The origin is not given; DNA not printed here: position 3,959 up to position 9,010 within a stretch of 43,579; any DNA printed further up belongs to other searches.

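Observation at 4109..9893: Cohesin-bearing lipoprotein directly upstream of a dockerin-bearing T9SS giant protein: a candidate two-gene surface-tethering module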

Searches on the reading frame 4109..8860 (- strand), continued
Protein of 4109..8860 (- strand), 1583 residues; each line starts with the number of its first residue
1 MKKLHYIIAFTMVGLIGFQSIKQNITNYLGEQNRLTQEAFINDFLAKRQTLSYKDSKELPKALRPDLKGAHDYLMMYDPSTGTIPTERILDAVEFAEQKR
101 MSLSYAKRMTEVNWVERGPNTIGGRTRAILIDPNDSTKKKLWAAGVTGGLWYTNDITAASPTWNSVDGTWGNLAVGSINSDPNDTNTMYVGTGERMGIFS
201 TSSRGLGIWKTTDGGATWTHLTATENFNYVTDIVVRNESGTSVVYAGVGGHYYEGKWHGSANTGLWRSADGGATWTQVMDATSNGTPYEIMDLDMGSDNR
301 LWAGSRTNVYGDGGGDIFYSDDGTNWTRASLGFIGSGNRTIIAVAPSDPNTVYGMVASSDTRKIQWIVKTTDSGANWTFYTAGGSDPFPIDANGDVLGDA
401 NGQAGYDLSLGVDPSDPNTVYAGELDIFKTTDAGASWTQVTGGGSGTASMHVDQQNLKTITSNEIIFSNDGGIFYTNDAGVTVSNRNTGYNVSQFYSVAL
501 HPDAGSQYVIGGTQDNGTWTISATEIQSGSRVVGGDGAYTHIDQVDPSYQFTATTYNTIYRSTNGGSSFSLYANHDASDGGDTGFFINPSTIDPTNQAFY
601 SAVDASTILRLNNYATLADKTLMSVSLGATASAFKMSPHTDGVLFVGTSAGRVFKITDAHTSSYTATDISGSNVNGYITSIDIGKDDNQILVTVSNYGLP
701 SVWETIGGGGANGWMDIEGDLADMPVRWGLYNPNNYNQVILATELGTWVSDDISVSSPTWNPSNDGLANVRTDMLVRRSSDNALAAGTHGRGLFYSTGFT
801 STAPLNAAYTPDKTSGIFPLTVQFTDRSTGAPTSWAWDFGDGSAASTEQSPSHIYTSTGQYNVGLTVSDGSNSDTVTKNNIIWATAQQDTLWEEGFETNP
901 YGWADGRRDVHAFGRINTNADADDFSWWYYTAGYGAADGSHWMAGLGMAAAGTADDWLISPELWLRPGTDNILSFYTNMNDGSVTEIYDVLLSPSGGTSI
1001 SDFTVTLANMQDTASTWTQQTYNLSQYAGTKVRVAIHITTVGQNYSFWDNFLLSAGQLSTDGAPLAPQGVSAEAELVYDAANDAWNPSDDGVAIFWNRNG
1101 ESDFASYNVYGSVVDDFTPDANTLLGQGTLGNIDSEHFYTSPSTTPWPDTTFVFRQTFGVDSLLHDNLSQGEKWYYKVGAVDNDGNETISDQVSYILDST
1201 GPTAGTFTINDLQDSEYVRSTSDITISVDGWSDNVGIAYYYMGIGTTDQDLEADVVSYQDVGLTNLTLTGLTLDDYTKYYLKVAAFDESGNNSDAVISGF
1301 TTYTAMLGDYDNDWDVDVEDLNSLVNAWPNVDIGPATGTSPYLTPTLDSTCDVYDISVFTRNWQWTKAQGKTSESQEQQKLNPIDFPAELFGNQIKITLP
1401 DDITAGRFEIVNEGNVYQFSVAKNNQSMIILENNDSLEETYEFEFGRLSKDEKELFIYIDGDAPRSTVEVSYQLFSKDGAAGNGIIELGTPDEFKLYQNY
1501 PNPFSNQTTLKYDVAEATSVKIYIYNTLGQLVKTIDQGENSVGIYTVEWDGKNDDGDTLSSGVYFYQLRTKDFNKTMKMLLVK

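Call 18: find_homologous_proteins(query=window:4109-8860:-, max_evalue=0.001)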
Query window:4109-8860:- (1583 aa): 3617 proteins with E <= 0.001 among 8000 candidates; the best 120 are listed.
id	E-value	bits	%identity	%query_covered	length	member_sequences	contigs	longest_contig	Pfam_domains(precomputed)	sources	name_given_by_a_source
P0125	0.0e+0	3617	100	100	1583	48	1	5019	PF00801.27,PF13585.13,PF18962.8,PF07675.19,PF13860.13,PF18911.7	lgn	-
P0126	0.0e+0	3608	100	100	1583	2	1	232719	PF00801.27,PF13585.13,PF18962.8,PF07675.19,PF13860.13,PF18911.7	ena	-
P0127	0.0e+0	3304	90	100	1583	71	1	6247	PF00801.27,PF13585.13,PF18962.8,PF13860.13,PF18911.7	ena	-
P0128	0.0e+0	3287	90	100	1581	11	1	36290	PF00801.27,PF13585.13,PF18962.8,PF13860.13,PF18911.7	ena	-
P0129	0.0e+0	3270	89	100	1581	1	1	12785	PF00801.27,PF13585.13,PF18962.8,PF13860.13,PF18911.7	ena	-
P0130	0.0e+0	3270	89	100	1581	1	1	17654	PF00801.27,PF13585.13,PF18962.8,PF13860.13,PF18911.7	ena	-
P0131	0.0e+0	3261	89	100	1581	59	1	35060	PF00801.27,PF13585.13,PF18962.8,PF13860.13,PF18911.7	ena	-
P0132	0.0e+0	3123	85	100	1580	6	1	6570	PF00801.27,PF13585.13,PF18962.8,PF13860.13,PF18911.7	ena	-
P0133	0.0e+0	3122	85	100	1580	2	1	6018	PF00801.27,PF13585.13,PF18962.8,PF13860.13,PF18911.7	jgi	-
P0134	0.0e+0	2944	79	100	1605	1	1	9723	PF00801.27,PF18962.8,PF07675.19,PF13860.13,PF18911.7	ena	-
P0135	0.0e+0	2941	79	100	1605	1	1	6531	PF00801.27,PF07675.19,PF13860.13,PF18911.7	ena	-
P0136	0.0e+0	2936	79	100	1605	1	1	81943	PF00801.27,PF18962.8,PF07675.19,PF13860.13,PF18911.7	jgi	-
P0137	0.0e+0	2936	79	100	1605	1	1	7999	PF00801.27,PF07675.19,PF13860.13,PF18911.7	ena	-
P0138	0.0e+0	2936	79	100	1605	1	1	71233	PF00801.27,PF18962.8,PF07675.19,PF13860.13,PF18911.7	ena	-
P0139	0.0e+0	2934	79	100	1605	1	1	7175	PF00801.27,PF07675.19,PF13860.13,PF18911.7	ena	-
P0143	0.0e+0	2932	79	100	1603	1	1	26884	PF00801.27,PF18962.8,PF07675.19,PF13860.13,PF18911.7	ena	-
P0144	0.0e+0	2930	79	100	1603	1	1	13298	PF00801.27,PF18962.8,PF07675.19,PF13860.13,PF18911.7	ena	-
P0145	0.0e+0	2924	79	100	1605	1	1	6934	PF00801.27,PF18962.8,PF07675.19,PF13860.13,PF18911.7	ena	-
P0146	0.0e+0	2924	79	100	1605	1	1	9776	PF00801.27,PF18962.8,PF07675.19,PF13860.13,PF18911.7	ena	-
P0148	0.0e+0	2902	78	100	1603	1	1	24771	PF00801.27,PF18962.8,PF13860.13,PF18911.7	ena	-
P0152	0.0e+0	2708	74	100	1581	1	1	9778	PF00801.27,PF13585.13,PF18962.8,PF13860.13,PF18911.7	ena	-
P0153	0.0e+0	2691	74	99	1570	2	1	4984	PF00801.27,PF13585.13,PF18962.8,PF13860.13,PF18911.7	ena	-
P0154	0.0e+0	2598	71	100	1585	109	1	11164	PF00801.27,PF13585.13,PF18962.8,PF13860.13,PF18911.7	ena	-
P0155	0.0e+0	2590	71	100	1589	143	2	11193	PF00801.27,PF13585.13,PF18962.8,PF13860.13,PF18911.7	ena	-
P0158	0.0e+0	2435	68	100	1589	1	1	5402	PF00801.27,PF13585.13,PF18962.8,PF13860.13,PF18911.7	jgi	-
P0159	0.0e+0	2434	68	100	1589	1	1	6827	PF00801.27,PF13585.13,PF18962.8,PF13860.13,PF18911.7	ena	-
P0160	0.0e+0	2432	67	100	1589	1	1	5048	PF00801.27,PF13585.13,PF18962.8,PF13860.13,PF18911.7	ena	-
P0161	0.0e+0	2431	68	100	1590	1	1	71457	PF00801.27,PF13585.13,PF18962.8,PF13860.13,PF18911.7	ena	-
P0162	0.0e+0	2430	68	100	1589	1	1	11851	PF00801.27,PF13585.13,PF18962.8,PF13860.13,PF18911.7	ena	-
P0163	0.0e+0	2429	68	100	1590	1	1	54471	PF00801.27,PF13585.13,PF18962.8,PF13860.13,PF18911.7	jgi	-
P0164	0.0e+0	2429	68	100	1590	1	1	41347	PF00801.27,PF13585.13,PF18962.8,PF13860.13,PF18911.7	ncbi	-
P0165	0.0e+0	2429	68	100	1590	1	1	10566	PF00801.27,PF13585.13,PF18962.8,PF13860.13,PF18911.7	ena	-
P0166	0.0e+0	2428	68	100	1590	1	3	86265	PF00801.27,PF13585.13,PF18962.8,PF13860.13,PF18911.7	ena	-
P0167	0.0e+0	2428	68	100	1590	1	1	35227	PF00801.27,PF13585.13,PF18962.8,PF13860.13,PF18911.7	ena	-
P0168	0.0e+0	2428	67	100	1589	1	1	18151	PF00801.27,PF13585.13,PF18962.8,PF13860.13,PF18911.7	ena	-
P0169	0.0e+0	2428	68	100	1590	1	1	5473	PF00801.27,PF13585.13,PF18962.8,PF13860.13,PF18911.7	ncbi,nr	ncbi:PKD domain-containing protein [Candidatus Marinimicrobia bacterium]|nr:PKD domain-containing pr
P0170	0.0e+0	2428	68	100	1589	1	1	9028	PF00801.27,PF13585.13,PF18962.8,PF13860.13,PF18911.7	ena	-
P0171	0.0e+0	2428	68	100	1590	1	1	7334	PF00801.27,PF13585.13,PF18962.8,PF13860.13,PF18911.7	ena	-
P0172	0.0e+0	2427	68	100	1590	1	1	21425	PF00801.27,PF13585.13,PF18962.8,PF13860.13,PF18911.7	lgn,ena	-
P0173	0.0e+0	2427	68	100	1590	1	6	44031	PF00801.27,PF13585.13,PF18962.8,PF13860.13,PF18911.7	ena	-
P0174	0.0e+0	2427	68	100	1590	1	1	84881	PF00801.27,PF13585.13,PF18962.8,PF13860.13,PF18911.7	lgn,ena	-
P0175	0.0e+0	2427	68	100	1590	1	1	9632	PF00801.27,PF13585.13,PF18962.8,PF13860.13,PF18911.7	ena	-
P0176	0.0e+0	2427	68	100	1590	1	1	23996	PF00801.27,PF13585.13,PF18962.8,PF13860.13,PF18911.7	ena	-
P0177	0.0e+0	2427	67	100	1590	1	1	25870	PF00801.27,PF13585.13,PF18962.8,PF13860.13,PF18911.7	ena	-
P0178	0.0e+0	2427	68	100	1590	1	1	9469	PF00801.27,PF13585.13,PF18962.8,PF13860.13,PF18911.7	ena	-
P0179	0.0e+0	2426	68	100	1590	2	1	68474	PF00801.27,PF13585.13,PF18962.8,PF13860.13,PF18911.7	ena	-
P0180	0.0e+0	2426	68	100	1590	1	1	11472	PF00801.27,PF13585.13,PF18962.8,PF13860.13,PF18911.7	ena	-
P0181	0.0e+0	2426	68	100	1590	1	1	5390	PF00801.27,PF13585.13,PF18962.8,PF13860.13,PF18911.7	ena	-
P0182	0.0e+0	2426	68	100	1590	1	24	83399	PF00801.27,PF13585.13,PF18962.8,PF13860.13,PF18911.7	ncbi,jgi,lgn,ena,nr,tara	ncbi:PKD domain-containing protein [Candidatus Marinimicrobia bacterium]|nr:PKD domain-containing pr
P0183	0.0e+0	2426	68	100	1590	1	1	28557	PF00801.27,PF13585.13,PF18962.8,PF13860.13,PF18911.7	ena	-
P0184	0.0e+0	2425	68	100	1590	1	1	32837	PF00801.27,PF13585.13,PF18962.8,PF13860.13,PF18911.7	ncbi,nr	ncbi:PKD domain-containing protein [bacterium]|nr:PKD domain-containing protein [bacterium]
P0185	0.0e+0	2425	68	100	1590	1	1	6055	PF00801.27,PF13585.13,PF18962.8,PF13860.13,PF18911.7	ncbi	-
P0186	0.0e+0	2425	68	100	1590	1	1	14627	PF00801.27,PF13585.13,PF18962.8,PF13860.13,PF18911.7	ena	-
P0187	0.0e+0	2425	67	100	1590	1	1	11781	PF00801.27,PF13585.13,PF18962.8,PF13860.13,PF18911.7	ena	-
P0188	0.0e+0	2425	67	100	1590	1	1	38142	PF00801.27,PF13585.13,PF18962.8,PF13860.13,PF18911.7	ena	-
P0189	0.0e+0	2424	67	100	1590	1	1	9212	PF00801.27,PF13585.13,PF18962.8,PF13860.13,PF18911.7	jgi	-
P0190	0.0e+0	2424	67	100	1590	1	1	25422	PF00801.27,PF13585.13,PF18962.8,PF13860.13,PF18911.7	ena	-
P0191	0.0e+0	2424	67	100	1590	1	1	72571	PF00801.27,PF13585.13,PF18962.8,PF13860.13,PF18911.7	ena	-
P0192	0.0e+0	2424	67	100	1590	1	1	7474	PF00801.27,PF13585.13,PF18962.8,PF13860.13,PF18911.7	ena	-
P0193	0.0e+0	2424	68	100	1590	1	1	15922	PF00801.27,PF13585.13,PF18962.8,PF13860.13,PF18911.7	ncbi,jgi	-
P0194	0.0e+0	2423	67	100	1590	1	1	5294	PF00801.27,PF13585.13,PF18962.8,PF13860.13,PF18911.7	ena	-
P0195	0.0e+0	2423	68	100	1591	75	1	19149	PF00801.27,PF13585.13,PF18962.8,PF13860.13,PF18911.7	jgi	-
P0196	0.0e+0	2422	67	100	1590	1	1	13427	PF00801.27,PF13585.13,PF18962.8,PF13860.13,PF18911.7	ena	-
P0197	0.0e+0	2421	67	100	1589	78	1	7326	PF00801.27,PF13585.13,PF18962.8,PF13860.13,PF18911.7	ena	-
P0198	0.0e+0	2421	67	100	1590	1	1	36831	PF00801.27,PF13585.13,PF18962.8,PF13860.13,PF18911.7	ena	-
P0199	0.0e+0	2420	67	100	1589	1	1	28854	PF00801.27,PF13585.13,PF18962.8,PF13860.13,PF18911.7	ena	-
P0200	0.0e+0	2419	67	100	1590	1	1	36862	PF00801.27,PF13585.13,PF18962.8,PF13860.13,PF18911.7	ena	-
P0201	0.0e+0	2419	67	100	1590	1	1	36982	PF00801.27,PF13585.13,PF18962.8,PF13860.13,PF18911.7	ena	-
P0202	0.0e+0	2419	67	100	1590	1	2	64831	PF00801.27,PF13585.13,PF18962.8,PF13860.13,PF18911.7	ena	-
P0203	0.0e+0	2418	67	100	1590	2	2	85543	PF00801.27,PF13585.13,PF18962.8,PF13860.13,PF18911.7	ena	-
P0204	0.0e+0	2416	67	100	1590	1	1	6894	PF00801.27,PF13585.13,PF18962.8,PF13860.13,PF18911.7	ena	-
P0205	0.0e+0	2415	67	100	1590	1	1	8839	PF00801.27,PF13585.13,PF18962.8,PF13860.13,PF18911.7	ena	-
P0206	0.0e+0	2413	67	100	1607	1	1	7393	PF00801.27,PF18962.8,PF13860.13,PF18911.7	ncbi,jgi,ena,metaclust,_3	metaclust:\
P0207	0.0e+0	2409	67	100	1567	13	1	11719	PF00801.27,PF13585.13,PF18962.8,PF13860.13,PF18911.7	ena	-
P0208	0.0e+0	2402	68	98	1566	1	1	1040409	PF00801.27,PF13585.13,PF18962.8,PF13860.13,PF18911.7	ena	-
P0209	0.0e+0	2334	66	100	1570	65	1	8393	PF00801.27,PF13585.13,PF18962.8,PF13860.13,PF18911.7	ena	-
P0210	0.0e+0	2304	65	100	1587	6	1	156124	PF00801.27,PF13585.13,PF18962.8,PF13860.13,PF18911.7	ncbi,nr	ncbi:PKD domain-containing protein [Candidatus Marinimicrobia bacterium]|nr:PKD domain-containing pr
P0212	0.0e+0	2261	64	100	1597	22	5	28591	PF00801.27,PF13585.13,PF18962.8,PF13860.13,PF18911.7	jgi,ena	-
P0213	0.0e+0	2216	61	100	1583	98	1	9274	PF00801.27,PF13585.13,PF18962.8,PF13860.13,PF18911.7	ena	-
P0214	0.0e+0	2186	62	100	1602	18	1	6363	PF00801.27,PF13585.13,PF18962.8,PF13860.13,PF18911.7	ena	-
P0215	0.0e+0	2151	60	100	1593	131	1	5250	PF00801.27,PF13585.13,PF18962.8,PF13860.13,PF18911.7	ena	-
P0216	0.0e+0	2146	62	100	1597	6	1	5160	PF00801.27,PF13585.13,PF18962.8,PF13860.13,PF18911.7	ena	-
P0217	0.0e+0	2062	60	100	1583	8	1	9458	PF00801.27,PF13585.13,PF18962.8,PF13860.13,PF18911.7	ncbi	-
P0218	0.0e+0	2058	59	100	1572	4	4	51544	PF00801.27,PF13585.13,PF18962.8,PF13860.13,PF18911.7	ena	-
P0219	0.0e+0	2056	59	100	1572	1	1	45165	PF00801.27,PF13585.13,PF18962.8,PF13860.13,PF18911.7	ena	-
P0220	0.0e+0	2046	59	100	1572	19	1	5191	PF00801.27,PF13585.13,PF18962.8,PF13860.13,PF18911.7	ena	-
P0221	0.0e+0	1987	57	100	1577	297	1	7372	PF00801.27,PF13585.13,PF18962.8,PF07675.19,PF13860.13,PF18911.7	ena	-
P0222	0.0e+0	1950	56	100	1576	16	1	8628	PF00801.27,PF13585.13,PF18962.8,PF13860.13,PF18911.7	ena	-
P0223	0.0e+0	1900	54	100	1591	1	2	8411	PF00801.27,PF13585.13,PF18962.8,PF13860.13,PF18911.7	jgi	jgi:PKD repeat protein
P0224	0.0e+0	1858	54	98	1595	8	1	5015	PF00801.27,PF13585.13,PF18962.8,PF13860.13,PF18911.7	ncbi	-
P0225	0.0e+0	1850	54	100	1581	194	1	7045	PF00801.27,PF13585.13,PF18962.8,PF13860.13,PF18911.7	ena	-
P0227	0.0e+0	1834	53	100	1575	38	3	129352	PF00801.27,PF13585.13,PF18962.8,PF13860.13,PF18911.7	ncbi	-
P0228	0.0e+0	1832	54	100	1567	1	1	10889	PF00801.27,PF13585.13,PF18962.8,PF13860.13,PF18911.7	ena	-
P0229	0.0e+0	1832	54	100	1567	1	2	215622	PF00801.27,PF13585.13,PF18962.8,PF13860.13,PF18911.7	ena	-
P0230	0.0e+0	1832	54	100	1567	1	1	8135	PF00801.27,PF13585.13,PF18962.8,PF13860.13,PF18911.7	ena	-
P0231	0.0e+0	1831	54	100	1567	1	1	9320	PF00801.27,PF13585.13,PF18962.8,PF13860.13,PF18911.7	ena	-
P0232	0.0e+0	1831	54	100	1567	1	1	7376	PF00801.27,PF13585.13,PF18962.8,PF13860.13,PF18911.7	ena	-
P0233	0.0e+0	1831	54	100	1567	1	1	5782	PF00801.27,PF13585.13,PF18962.8,PF13860.13,PF18911.7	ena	-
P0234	0.0e+0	1830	54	100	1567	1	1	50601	PF00801.27,PF13585.13,PF18962.8,PF13860.13,PF18911.7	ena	-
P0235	0.0e+0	1830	54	100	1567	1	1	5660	PF00801.27,PF13585.13,PF18962.8,PF13860.13,PF18911.7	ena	-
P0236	0.0e+0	1830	54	100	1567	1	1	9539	PF00801.27,PF13585.13,PF18962.8,PF13860.13,PF18911.7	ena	-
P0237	0.0e+0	1829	54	100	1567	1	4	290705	PF00801.27,PF13585.13,PF18962.8,PF13860.13,PF18911.7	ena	-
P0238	0.0e+0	1829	54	100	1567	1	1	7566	PF00801.27,PF13585.13,PF18962.8,PF13860.13,PF18911.7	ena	-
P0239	0.0e+0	1829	54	100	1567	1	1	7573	PF00801.27,PF13585.13,PF18962.8,PF13860.13,PF18911.7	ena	-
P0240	0.0e+0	1829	54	100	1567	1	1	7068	PF00801.27,PF13585.13,PF18962.8,PF13860.13,PF18911.7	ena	-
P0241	0.0e+0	1828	54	100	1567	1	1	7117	PF00801.27,PF13585.13,PF18962.8,PF13860.13,PF18911.7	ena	-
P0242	0.0e+0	1828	54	100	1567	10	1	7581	PF00801.27,PF13585.13,PF18962.8,PF13860.13,PF18911.7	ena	-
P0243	0.0e+0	1828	54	100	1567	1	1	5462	PF00801.27,PF13585.13,PF18962.8,PF13860.13,PF18911.7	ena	-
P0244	0.0e+0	1828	54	100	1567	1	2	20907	PF00801.27,PF13585.13,PF18962.8,PF13860.13,PF18911.7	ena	-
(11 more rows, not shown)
